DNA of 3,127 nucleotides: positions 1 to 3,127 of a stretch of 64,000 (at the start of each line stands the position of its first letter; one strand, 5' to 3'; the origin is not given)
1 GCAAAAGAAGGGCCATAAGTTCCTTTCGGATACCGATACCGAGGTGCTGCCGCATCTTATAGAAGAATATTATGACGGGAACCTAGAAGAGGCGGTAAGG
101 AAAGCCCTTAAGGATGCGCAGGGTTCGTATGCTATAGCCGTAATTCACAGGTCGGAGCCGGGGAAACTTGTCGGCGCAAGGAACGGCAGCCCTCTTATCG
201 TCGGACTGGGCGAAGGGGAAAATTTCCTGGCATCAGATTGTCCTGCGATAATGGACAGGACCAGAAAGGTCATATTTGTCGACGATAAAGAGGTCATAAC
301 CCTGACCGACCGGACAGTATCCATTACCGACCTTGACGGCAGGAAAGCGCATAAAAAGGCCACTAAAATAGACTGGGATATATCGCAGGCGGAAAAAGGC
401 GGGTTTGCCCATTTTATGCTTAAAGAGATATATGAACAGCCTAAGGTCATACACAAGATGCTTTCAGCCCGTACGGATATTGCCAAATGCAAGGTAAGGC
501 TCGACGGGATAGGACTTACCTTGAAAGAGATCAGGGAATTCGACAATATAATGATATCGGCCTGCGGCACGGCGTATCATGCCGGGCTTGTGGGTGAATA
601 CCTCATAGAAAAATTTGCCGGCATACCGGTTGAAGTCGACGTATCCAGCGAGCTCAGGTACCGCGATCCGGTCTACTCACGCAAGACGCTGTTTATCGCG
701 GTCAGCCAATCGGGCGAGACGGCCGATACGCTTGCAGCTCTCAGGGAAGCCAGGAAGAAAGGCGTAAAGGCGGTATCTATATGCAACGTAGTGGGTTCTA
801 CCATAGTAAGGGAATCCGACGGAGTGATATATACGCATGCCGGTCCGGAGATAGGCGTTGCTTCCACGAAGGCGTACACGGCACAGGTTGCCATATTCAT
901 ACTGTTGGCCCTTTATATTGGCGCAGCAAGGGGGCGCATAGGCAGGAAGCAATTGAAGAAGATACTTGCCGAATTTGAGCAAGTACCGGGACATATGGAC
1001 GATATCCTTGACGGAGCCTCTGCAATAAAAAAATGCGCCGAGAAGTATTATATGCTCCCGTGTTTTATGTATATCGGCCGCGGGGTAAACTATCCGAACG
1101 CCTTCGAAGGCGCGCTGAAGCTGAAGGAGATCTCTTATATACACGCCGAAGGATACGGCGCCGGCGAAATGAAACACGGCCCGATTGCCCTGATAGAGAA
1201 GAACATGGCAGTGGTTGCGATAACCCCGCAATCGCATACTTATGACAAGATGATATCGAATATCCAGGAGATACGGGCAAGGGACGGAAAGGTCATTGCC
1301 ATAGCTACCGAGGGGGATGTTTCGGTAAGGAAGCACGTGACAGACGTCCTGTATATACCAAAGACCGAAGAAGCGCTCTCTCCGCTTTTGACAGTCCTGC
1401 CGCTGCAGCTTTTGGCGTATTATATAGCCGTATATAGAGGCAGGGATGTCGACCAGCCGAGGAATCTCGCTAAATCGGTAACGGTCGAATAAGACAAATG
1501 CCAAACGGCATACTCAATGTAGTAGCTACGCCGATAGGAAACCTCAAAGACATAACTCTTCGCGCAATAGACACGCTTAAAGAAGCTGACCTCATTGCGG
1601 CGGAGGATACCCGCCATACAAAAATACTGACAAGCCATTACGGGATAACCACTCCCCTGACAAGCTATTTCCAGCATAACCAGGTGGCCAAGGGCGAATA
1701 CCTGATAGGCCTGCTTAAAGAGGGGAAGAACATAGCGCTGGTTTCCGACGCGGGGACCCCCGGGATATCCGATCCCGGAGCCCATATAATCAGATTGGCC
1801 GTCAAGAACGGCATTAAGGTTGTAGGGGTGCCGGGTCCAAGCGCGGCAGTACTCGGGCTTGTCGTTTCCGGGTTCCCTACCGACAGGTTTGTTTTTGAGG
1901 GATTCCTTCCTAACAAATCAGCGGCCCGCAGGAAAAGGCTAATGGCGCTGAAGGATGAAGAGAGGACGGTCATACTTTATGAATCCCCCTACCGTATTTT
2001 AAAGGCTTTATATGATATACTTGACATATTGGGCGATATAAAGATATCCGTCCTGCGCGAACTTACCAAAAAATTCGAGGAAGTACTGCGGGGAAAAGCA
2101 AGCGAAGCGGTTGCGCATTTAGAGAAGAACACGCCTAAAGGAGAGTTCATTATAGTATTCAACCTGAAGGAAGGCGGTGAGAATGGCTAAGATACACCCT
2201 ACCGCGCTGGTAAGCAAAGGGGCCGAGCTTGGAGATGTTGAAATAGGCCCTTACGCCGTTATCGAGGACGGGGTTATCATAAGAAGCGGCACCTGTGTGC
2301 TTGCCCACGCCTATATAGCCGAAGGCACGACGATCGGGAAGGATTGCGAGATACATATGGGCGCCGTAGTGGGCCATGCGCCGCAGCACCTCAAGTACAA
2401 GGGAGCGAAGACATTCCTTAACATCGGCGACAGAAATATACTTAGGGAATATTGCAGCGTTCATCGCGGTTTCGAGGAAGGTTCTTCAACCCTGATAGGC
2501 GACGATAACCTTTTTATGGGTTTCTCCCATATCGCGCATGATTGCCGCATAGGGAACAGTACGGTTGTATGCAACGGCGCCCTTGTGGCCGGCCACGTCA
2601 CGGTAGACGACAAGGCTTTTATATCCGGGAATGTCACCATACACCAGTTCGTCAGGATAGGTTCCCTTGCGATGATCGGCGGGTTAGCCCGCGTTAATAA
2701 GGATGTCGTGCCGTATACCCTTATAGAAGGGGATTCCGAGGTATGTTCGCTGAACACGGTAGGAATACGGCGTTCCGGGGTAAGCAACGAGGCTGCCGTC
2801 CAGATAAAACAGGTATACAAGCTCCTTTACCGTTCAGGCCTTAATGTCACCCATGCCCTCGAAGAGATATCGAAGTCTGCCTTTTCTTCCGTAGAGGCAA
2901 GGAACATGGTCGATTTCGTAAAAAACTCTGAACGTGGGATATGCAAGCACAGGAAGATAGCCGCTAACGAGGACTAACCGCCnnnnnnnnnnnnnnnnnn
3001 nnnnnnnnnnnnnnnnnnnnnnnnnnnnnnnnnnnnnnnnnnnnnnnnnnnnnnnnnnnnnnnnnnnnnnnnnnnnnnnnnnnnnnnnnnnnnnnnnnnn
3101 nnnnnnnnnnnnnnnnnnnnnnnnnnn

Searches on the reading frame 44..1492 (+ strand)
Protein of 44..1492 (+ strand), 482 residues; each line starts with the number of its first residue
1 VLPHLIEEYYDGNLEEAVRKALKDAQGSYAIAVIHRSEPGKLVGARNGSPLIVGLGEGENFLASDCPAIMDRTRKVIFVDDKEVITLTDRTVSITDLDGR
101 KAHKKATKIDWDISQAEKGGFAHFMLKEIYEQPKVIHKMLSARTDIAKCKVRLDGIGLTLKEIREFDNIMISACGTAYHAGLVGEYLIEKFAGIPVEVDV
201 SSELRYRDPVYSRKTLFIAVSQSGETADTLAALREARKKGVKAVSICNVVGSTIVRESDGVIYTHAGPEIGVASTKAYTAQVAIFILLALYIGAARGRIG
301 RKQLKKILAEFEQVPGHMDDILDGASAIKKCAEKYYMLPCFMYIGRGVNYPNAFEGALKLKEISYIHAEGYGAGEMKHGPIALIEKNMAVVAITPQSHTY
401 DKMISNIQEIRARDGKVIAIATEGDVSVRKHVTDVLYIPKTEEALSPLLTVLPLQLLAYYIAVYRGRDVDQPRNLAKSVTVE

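Call 72: search_protein_families(library=pfam, proteins=[window:44-1492:+], max_evalue=0.00001)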
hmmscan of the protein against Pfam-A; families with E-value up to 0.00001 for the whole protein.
window:44-1492:+ (482 aa): 1 family
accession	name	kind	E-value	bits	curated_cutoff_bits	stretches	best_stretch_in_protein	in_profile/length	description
PF01380.27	SIS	-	2.6e-57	192.7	25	2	163-289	2-129/131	SIS domain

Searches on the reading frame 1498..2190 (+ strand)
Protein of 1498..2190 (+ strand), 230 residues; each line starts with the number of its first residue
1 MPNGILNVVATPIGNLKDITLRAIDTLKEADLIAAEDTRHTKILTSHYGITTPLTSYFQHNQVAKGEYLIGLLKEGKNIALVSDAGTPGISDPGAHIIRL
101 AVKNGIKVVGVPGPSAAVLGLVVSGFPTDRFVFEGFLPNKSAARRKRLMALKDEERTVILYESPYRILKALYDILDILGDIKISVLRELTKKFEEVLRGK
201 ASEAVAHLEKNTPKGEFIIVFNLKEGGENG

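Call 72: search_protein_families(library=pfam, proteins=[window:1498-2190:+], max_evalue=0.00001)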
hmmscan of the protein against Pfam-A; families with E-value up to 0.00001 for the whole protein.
window:1498-2190:+ (230 aa): 1 family
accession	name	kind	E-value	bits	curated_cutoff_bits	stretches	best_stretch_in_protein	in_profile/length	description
PF00590.25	TP_methylase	-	4.4e-31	108.9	27.8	1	7-204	3-211/212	Tetrapyrrole (Corrin/Porphyrin) Methylases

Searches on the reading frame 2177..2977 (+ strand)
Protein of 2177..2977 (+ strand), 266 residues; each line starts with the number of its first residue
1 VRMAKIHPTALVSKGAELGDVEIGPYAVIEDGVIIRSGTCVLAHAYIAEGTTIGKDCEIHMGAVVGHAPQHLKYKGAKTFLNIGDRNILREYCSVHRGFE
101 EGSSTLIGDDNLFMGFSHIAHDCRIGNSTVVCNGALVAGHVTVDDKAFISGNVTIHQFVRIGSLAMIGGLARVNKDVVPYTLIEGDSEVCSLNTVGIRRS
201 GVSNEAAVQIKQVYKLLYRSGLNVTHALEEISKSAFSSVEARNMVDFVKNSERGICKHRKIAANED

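Call 72: search_protein_families(library=pfam, proteins=[window:2177-2977:+], max_evalue=0.00001)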
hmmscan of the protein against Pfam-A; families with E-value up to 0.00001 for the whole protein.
window:2177-2977:+ (266 aa): 3 families
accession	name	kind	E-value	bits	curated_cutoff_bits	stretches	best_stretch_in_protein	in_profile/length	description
PF13720.11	Acetyltransf_11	-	4.1e-24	85.2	24.5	1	176-256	1-82/82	Udp N-acetylglucosamine O-acyltransferase; Domain 2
PF00132.30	Hexapep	-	7.9e-22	76.4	27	1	105-139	2-36/36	Bacterial transferase hexapeptide (six repeats)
PF25084.1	LbH_EIF2B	-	1e-09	38.8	54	0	89-174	12-100/105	EIF2B subunit epsilon LbH domain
